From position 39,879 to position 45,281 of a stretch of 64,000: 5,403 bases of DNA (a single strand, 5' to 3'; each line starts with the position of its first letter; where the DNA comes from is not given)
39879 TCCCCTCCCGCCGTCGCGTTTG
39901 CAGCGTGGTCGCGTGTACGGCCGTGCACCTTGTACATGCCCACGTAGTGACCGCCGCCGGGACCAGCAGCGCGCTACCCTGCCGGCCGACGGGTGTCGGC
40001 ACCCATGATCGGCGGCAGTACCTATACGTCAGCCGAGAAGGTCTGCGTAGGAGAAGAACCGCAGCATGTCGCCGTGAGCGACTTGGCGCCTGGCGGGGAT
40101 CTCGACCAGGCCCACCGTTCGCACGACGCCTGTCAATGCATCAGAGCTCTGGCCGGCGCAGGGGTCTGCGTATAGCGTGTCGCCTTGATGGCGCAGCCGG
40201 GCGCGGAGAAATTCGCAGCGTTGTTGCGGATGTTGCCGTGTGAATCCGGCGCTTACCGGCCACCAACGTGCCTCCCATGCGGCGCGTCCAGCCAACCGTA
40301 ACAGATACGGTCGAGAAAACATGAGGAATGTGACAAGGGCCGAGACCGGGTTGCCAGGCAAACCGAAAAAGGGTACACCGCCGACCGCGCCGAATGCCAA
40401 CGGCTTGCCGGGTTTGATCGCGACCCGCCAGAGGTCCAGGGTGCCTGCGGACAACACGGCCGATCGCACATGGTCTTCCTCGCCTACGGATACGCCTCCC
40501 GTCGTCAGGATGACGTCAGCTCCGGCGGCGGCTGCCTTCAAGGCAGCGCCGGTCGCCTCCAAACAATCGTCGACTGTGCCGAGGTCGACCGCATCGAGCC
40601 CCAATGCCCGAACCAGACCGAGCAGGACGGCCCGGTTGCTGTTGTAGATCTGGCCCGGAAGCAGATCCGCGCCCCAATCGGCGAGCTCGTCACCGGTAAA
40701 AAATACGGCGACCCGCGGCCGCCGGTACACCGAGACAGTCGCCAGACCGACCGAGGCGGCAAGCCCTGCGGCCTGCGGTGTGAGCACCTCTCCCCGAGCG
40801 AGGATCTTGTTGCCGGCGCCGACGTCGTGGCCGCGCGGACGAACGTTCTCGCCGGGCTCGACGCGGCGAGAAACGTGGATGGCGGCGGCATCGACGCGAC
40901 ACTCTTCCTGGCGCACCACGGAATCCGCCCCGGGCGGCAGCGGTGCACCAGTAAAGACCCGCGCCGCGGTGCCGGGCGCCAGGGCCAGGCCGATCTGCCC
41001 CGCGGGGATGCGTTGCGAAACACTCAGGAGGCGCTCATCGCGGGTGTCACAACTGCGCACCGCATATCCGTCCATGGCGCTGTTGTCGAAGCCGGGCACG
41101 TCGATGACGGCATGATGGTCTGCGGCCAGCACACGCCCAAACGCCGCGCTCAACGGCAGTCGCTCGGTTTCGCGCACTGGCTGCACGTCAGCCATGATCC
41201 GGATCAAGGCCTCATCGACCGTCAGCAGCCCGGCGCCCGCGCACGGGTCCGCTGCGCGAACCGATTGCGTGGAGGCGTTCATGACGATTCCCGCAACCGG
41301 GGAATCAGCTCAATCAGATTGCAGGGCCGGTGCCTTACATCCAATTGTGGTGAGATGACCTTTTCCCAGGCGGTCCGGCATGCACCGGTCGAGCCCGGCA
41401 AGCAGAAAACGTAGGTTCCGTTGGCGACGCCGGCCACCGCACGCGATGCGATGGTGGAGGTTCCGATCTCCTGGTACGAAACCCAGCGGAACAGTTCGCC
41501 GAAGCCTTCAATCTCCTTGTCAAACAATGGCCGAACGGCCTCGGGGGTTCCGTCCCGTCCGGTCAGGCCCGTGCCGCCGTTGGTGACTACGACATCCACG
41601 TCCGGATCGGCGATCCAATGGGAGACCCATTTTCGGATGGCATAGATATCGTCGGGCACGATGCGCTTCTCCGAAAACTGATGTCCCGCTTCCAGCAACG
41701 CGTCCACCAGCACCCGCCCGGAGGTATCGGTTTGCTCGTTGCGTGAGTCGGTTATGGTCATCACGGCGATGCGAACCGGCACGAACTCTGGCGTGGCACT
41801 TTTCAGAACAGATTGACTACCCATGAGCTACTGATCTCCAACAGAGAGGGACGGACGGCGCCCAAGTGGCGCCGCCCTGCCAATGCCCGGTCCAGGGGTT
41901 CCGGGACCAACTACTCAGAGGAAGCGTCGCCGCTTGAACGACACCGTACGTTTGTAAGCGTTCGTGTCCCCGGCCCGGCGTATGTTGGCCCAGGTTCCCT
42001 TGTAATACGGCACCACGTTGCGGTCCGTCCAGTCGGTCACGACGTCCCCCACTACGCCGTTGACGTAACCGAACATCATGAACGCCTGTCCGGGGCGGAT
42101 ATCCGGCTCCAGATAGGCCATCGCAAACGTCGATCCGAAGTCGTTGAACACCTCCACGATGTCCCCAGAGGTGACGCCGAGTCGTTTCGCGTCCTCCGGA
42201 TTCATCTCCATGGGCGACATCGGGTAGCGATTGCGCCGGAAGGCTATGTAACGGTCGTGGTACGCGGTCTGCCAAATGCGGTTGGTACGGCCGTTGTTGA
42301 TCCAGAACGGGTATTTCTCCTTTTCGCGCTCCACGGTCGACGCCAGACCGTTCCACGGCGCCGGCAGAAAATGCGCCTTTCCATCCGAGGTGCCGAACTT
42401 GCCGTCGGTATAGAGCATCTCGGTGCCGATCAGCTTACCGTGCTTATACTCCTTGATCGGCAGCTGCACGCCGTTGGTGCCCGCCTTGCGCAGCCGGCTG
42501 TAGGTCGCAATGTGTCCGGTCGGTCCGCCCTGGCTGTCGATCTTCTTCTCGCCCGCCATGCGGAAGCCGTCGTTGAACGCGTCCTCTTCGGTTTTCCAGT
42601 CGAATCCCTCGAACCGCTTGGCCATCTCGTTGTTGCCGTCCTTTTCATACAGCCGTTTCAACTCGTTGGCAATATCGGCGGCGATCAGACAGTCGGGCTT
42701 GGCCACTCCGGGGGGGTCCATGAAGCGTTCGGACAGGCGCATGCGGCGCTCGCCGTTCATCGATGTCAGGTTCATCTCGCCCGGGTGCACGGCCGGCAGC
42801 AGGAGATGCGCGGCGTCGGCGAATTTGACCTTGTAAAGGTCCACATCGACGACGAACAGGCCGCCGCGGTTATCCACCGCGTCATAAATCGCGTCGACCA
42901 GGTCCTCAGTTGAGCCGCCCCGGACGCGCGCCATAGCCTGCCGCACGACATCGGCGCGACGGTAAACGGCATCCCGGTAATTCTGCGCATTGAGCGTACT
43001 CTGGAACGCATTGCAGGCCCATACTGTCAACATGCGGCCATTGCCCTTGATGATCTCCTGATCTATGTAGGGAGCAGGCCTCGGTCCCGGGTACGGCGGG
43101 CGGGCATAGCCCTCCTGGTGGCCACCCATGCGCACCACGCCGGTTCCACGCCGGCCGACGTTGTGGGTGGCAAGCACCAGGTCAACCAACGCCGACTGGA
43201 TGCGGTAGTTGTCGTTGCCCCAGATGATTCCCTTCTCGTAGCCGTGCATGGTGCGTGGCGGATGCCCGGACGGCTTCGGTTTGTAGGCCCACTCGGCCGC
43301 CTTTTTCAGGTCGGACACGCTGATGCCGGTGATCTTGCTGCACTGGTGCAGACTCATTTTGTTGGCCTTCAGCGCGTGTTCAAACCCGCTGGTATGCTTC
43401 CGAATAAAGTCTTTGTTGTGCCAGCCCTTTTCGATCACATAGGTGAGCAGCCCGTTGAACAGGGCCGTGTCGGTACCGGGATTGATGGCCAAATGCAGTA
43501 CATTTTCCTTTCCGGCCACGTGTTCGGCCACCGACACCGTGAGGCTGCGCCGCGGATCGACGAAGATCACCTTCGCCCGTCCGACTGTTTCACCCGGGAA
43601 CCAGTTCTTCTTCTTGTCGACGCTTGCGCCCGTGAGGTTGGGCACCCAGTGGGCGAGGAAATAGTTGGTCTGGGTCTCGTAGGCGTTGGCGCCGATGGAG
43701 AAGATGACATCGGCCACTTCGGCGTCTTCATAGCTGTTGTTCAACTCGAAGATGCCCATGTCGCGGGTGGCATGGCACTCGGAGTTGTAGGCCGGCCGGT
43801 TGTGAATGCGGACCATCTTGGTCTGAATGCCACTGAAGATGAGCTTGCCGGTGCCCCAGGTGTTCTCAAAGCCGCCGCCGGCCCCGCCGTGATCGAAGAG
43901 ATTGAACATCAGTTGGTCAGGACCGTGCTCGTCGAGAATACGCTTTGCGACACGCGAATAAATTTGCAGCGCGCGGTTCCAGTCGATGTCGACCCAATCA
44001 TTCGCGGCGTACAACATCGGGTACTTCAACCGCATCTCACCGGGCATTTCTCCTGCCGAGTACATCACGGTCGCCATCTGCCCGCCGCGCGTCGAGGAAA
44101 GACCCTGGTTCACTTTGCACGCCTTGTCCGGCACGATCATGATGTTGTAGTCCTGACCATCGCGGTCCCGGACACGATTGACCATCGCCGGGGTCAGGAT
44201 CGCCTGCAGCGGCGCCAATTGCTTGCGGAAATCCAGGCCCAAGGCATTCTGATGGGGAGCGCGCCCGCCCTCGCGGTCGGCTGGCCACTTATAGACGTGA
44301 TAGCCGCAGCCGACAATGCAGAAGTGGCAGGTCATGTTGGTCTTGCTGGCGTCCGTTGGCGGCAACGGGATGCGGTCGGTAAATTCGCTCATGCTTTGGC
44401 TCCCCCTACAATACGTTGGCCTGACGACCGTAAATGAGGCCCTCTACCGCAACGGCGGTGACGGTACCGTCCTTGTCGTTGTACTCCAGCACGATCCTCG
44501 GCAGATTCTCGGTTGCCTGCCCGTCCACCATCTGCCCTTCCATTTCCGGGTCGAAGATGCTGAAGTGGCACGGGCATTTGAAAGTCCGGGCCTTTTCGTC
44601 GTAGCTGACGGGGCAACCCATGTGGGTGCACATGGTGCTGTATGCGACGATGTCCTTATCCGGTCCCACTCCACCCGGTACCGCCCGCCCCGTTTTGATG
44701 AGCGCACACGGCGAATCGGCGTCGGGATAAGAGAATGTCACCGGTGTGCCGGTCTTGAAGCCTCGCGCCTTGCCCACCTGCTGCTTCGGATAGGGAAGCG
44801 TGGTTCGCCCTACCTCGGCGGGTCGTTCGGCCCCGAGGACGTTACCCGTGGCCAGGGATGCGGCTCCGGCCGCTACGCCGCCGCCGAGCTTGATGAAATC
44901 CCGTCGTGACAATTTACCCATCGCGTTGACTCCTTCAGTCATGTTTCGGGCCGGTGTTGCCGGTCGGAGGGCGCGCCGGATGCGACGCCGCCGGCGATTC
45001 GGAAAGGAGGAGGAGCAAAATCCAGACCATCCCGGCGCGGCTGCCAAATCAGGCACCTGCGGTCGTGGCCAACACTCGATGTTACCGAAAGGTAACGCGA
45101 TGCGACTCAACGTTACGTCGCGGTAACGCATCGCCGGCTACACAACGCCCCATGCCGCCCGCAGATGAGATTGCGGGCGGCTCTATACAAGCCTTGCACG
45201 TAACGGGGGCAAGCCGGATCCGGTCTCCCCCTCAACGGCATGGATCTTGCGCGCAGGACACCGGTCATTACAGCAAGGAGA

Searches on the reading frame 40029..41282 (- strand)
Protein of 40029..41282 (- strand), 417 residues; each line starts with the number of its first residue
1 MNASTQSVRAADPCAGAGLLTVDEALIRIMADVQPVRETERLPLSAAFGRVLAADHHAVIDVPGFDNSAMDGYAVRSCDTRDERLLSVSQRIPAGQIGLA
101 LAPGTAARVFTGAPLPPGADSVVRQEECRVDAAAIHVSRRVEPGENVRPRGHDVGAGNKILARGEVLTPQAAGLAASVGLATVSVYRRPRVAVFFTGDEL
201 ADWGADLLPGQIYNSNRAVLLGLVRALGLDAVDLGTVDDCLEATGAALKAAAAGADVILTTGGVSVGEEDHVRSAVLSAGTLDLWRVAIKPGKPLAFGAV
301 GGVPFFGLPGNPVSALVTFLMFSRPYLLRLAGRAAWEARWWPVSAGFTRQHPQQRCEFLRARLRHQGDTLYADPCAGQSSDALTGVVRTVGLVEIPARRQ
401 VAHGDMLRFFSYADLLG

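Call 37: search_protein_families(library=pfam, proteins=[window:40029-41282:-], max_evalue=0.00001)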
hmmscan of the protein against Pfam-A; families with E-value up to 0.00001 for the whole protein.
window:40029-41282:- (417 aa): 3 families
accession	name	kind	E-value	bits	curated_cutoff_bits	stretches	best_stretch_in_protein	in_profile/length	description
PF03453.22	MoeA_N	-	7.1e-46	156.2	30.8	1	20-179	1-160/160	MoeA N-terminal region (domain I and II)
PF00994.29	MoCF_biosynth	-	6.4e-31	107.4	26.6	1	192-328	1-143/144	Probable molybdopterin binding domain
PF03454.20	MoeA_C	-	2.7e-06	27.9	22.1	1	352-405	11-65/72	MoeA C-terminal region (domain IV)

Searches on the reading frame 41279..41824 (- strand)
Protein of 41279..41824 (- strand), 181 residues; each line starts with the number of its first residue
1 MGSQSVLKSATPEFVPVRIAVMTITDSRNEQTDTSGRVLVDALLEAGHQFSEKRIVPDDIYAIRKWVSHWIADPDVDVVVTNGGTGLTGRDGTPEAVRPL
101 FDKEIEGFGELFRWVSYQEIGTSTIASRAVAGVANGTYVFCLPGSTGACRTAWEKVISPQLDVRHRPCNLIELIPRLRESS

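Call 37: search_protein_families(library=pfam, proteins=[window:41279-41824:-], max_evalue=0.00001)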
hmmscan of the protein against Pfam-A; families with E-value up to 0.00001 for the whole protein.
window:41279-41824:- (181 aa): 1 family
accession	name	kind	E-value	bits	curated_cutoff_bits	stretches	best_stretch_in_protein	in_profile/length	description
PF00994.29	MoCF_biosynth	-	1.8e-32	112.5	26.6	1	21-162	2-143/144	Probable molybdopterin binding domain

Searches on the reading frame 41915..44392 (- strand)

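Call 37: search_protein_families(library=pfam, proteins=[window:41915-44392:-], max_evalue=0.00001)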
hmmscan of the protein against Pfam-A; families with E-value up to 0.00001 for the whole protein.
window:41915-44392:- (825 aa): 3 families
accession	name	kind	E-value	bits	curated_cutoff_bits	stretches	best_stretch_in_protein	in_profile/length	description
PF18465.7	Rieske_3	-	1.1e-36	125.4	25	1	22-113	1-92/96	Rieske 3Fe-4S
PF00384.28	Molybdopterin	-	1.7e-27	96.8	24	1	121-576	1-352/353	Molybdopterin oxidoreductase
PF01568.27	Molydop_binding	-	1.6e-19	70.4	26.8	1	696-797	1-106/110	Molydopterin dinucleotide binding domain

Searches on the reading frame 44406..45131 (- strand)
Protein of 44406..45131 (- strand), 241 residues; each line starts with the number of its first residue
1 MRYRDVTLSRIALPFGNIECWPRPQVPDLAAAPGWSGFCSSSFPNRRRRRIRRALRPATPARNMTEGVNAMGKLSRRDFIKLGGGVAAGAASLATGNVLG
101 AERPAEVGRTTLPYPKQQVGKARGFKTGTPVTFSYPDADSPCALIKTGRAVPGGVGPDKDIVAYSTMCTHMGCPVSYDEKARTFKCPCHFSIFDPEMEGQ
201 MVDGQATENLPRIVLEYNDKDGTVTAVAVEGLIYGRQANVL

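Call 37: search_protein_families(library=pfam, proteins=[window:44406-45131:-], max_evalue=0.00001)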
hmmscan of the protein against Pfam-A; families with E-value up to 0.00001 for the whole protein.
window:44406-45131:- (241 aa): 1 family
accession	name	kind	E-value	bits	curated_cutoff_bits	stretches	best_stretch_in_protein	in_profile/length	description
PF00355.32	Rieske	-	8.3e-11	42.1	20.3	1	119-211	5-85/88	Rieske [2Fe-2S] domain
